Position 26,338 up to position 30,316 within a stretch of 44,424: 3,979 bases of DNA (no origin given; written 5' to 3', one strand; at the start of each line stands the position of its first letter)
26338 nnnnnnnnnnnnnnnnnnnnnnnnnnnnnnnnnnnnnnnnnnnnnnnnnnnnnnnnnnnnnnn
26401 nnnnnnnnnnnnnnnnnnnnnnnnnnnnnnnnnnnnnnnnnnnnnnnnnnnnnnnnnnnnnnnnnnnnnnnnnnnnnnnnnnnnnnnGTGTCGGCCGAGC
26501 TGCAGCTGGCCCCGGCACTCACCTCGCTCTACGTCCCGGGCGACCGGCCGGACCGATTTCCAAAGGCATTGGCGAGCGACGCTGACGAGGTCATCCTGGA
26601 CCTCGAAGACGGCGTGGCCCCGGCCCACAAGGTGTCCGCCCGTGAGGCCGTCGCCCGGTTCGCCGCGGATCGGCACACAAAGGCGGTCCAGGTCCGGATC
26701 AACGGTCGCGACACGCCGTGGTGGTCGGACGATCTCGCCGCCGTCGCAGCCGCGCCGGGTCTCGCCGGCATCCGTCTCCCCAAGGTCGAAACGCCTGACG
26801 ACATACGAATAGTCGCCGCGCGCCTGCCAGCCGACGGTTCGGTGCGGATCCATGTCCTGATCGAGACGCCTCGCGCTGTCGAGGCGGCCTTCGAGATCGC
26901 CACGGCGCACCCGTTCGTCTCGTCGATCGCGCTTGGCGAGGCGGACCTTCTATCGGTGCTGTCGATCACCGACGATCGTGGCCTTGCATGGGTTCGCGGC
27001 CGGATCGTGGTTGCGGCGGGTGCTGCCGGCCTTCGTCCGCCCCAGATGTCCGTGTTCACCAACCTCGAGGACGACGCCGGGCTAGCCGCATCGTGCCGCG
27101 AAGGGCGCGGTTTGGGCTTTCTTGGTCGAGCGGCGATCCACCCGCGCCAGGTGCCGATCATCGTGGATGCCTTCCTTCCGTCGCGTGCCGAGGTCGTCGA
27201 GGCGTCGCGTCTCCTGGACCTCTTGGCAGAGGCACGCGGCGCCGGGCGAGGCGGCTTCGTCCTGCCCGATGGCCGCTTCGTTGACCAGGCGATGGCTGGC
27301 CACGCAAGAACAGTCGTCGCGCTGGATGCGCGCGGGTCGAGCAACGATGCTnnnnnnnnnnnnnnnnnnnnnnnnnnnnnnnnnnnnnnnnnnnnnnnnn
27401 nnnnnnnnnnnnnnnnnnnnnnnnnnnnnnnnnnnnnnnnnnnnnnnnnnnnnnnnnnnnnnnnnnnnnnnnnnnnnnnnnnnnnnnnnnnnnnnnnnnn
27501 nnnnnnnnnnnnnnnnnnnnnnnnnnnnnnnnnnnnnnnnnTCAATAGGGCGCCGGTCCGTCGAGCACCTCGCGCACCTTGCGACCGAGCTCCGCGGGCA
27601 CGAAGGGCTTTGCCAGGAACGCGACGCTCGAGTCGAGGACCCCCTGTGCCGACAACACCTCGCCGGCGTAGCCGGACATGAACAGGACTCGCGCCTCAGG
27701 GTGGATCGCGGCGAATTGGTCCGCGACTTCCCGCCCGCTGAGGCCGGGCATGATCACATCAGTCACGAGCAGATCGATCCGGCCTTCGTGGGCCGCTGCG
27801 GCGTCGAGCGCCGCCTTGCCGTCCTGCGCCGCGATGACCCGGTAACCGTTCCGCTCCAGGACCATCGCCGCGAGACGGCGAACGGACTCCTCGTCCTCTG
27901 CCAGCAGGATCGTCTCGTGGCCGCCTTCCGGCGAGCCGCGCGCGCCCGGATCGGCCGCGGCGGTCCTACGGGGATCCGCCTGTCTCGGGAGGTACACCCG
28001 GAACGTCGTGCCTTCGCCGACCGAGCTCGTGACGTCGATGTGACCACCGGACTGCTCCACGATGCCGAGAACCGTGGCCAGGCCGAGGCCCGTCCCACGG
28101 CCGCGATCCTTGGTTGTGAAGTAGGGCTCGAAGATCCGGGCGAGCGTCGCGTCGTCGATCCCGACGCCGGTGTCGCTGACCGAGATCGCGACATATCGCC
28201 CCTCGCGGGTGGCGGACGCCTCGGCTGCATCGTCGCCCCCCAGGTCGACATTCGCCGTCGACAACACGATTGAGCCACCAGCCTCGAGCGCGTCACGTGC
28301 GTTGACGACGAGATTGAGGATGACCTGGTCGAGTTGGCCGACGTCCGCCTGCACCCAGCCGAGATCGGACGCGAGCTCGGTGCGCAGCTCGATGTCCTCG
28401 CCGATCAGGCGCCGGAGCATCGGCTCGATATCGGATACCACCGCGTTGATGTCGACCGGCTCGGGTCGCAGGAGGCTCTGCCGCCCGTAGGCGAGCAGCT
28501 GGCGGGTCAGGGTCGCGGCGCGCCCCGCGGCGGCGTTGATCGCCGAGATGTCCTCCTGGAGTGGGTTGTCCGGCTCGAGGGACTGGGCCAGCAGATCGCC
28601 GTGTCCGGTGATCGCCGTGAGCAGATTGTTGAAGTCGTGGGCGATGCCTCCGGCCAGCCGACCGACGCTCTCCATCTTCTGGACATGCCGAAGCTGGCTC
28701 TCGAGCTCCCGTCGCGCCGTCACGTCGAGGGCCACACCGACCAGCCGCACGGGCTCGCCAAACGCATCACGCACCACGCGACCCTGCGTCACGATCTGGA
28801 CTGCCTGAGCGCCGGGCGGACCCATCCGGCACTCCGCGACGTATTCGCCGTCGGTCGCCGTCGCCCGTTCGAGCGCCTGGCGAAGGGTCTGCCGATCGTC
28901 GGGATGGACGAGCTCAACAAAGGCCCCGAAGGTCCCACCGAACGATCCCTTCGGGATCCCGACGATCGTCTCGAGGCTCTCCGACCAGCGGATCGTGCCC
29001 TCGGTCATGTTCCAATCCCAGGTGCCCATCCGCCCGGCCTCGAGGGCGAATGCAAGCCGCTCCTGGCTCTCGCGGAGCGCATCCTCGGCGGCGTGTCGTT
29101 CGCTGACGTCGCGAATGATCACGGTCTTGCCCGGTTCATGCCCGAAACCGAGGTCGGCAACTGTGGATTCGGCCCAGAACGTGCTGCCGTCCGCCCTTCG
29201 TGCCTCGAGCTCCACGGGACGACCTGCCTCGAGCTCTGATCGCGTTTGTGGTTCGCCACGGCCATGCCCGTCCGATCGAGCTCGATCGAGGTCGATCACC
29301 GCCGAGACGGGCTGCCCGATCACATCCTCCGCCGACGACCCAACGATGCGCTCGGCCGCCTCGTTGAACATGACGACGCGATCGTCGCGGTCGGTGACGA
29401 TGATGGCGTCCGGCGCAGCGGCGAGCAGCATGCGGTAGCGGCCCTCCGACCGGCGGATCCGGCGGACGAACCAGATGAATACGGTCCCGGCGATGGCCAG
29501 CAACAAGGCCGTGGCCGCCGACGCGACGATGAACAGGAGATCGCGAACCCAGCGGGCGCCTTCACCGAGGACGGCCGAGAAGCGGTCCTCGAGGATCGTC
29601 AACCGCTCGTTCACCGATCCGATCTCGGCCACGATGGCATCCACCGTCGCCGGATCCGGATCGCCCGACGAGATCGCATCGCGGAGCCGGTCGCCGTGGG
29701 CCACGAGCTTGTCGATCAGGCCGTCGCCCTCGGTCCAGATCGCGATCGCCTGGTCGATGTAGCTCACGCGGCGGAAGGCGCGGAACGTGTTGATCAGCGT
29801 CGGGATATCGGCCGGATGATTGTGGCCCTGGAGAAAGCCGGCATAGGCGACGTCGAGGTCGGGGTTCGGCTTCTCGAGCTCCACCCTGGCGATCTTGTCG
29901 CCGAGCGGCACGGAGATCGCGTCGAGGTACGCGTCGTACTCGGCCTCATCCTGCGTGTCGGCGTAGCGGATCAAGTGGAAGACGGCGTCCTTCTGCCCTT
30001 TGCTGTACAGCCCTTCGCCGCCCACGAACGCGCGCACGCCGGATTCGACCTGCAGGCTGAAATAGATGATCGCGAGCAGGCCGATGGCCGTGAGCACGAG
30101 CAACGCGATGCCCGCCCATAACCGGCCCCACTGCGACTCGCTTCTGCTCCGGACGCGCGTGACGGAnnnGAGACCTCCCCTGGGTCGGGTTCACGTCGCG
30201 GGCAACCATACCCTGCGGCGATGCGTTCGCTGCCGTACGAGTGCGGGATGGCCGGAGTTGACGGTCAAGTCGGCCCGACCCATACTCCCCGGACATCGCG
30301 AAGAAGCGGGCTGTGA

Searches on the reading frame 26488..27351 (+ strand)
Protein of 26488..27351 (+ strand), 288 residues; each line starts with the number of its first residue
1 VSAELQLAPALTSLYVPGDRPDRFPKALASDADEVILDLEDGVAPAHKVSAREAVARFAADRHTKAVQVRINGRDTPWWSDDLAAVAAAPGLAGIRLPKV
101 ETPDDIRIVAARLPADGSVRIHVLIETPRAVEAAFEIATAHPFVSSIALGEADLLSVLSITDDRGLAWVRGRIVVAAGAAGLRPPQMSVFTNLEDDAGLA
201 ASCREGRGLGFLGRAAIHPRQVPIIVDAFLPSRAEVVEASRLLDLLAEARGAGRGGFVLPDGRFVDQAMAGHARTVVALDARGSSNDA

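Call 7: search_protein_families(library=pfam, proteins=[window:26488-27351:+], max_evalue=0.001)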
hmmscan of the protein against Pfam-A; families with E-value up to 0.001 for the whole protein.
window:26488-27351:+ (288 aa): 2 families
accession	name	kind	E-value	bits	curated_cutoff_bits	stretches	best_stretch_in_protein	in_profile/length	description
PF03328.21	HpcH_HpaI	-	3.2e-29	102.3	25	1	13-219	3-221/221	HpcH/HpaI aldolase/citrate lyase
PF15617.12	C-C_Bond_Lyase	-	2.4e-06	27.4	28.4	1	13-244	10-283/320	C-C_Bond_Lyase of the TIM-Barrel fold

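Call 44: search_protein_families(library=ncbifam, proteins=[window:26488-27351:+], max_evalue=0.00001)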
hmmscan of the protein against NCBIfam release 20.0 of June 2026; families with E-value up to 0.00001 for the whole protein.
window:26488-27351:+ (288 aa): 3 families
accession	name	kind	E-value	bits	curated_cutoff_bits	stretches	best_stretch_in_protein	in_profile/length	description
NF038242.1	RipC_Ccl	equivalog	9.2e-44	149.9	375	1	13-278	4-266/268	itaconate degradation C-C-lyase RipC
TIGR01588.1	citE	equivalog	7.9e-36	123.6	443.4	1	12-280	5-283/288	citrate (pro-3S)-lyase subunit beta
NF041626.1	malyCoAlyase_Halo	equivalog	1.6e-06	27.3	500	0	208-272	242-305/340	L-malyl-CoA/beta-methylmalyl-CoA lyase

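Call 69: search_solved_structures(query=window:26488-27351:+, max_evalue=1e-10)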
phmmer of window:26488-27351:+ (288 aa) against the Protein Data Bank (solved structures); distinct sequences matched with E-value up to 1e-10: 14.
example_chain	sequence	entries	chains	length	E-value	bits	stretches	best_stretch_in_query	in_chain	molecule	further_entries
9nzb_A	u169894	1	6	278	6.8e-36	127.5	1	12-278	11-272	Acyl-CoA lyase beta chain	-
8khl_A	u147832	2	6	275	1e-35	126.9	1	12-278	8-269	Probable acyl-CoA lyase beta chain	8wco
5ugr_A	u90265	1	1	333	1e-32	117.1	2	168-283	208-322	Malyl-CoA lyase/beta-methylmalyl-CoA lyase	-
4l9y_A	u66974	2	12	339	1.8e-30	109.8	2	9-159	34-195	Malyl-CoA lyase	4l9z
3qll_A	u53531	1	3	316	5.2e-27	98.4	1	12-277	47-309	Citrate lyase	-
1z6k_A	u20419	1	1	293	1.1e-24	90.8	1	14-278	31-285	Citrate Lyase beta subunit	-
6aq4_A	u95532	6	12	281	1.2e-24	90.7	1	14-278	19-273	Citrate lyase subunit beta-like protein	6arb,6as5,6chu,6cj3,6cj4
1sgj_A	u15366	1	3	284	3.2e-24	89.3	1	12-279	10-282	citrate lyase, beta subunit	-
5vxc_A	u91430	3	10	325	7.8e-23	84.7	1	7-279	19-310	Citrate lyase subunit beta-like protein, mitochondrial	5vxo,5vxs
1u5h_A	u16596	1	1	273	9.1e-21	77.9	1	14-278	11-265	citE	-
1u5v_A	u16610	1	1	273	1.2e-20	77.6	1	14-278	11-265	citE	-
4l7z_A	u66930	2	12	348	6e-19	72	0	24-156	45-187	HpcH/HpaI aldolase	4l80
6kin_A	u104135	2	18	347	2.4e-17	66.7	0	25-156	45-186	HpcH/HpaI aldolase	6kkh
3qqw_A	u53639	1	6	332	1.8e-12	50.7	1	34-245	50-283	Putative citrate lyase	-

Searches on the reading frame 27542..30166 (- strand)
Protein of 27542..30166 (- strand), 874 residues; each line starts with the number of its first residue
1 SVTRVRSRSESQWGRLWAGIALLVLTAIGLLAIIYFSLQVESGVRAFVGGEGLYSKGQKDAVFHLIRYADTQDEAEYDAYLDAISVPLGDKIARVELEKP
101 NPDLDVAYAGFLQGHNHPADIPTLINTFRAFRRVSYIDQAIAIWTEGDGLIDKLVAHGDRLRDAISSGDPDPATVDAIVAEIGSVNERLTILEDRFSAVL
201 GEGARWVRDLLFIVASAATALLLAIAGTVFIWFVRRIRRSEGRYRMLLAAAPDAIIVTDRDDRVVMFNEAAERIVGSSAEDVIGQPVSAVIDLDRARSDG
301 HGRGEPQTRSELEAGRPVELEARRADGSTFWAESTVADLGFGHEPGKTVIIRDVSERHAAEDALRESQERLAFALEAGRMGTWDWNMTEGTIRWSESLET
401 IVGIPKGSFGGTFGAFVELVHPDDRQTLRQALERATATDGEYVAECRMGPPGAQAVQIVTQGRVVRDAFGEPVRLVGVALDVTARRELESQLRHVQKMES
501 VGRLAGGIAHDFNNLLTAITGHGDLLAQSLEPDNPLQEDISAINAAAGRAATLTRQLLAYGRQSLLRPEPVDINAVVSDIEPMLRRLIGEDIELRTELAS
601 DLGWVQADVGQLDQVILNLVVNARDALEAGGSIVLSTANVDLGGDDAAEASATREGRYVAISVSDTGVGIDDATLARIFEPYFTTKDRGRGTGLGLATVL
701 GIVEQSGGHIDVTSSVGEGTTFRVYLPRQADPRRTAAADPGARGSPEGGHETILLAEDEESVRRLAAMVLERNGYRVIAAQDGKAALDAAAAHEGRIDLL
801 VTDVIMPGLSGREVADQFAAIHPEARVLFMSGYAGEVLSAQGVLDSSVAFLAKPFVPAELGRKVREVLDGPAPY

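Call 7: search_protein_families(library=pfam, proteins=[window:27542-30166:-], max_evalue=0.001)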
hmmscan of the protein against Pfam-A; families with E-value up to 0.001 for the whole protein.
window:27542-30166:- (874 aa): 8 families
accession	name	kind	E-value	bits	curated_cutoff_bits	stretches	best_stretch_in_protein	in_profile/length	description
PF02518.31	HATPase_c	-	1.9e-22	80.2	26.4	1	608-729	2-110/111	Histidine kinase-, DNA gyrase B-, and HSP90-like ATPase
PF00072.30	Response_reg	-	1.6e-17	64.1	30.2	1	753-864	1-110/111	Response regulator receiver domain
PF08447.18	PAS_3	-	1.3e-16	61.1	25.6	1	392-479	2-89/89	PAS fold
PF13426.13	PAS_9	-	3.6e-14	53.3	27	1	252-356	1-103/103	PAS domain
PF00989.32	PAS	-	7.7e-14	52.1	22.6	1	243-354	2-113/113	PAS fold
PF08448.16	PAS_4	-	6.6e-13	49.3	23.1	2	249-359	2-110/110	PAS fold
PF13188.13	PAS_8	-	4.4e-08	33.2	21.8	1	243-293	2-49/65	PAS domain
PF00512.31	HisKA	-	6.1e-07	29.8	26.9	1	502-562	3-62/66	His Kinase A (phospho-acceptor) domain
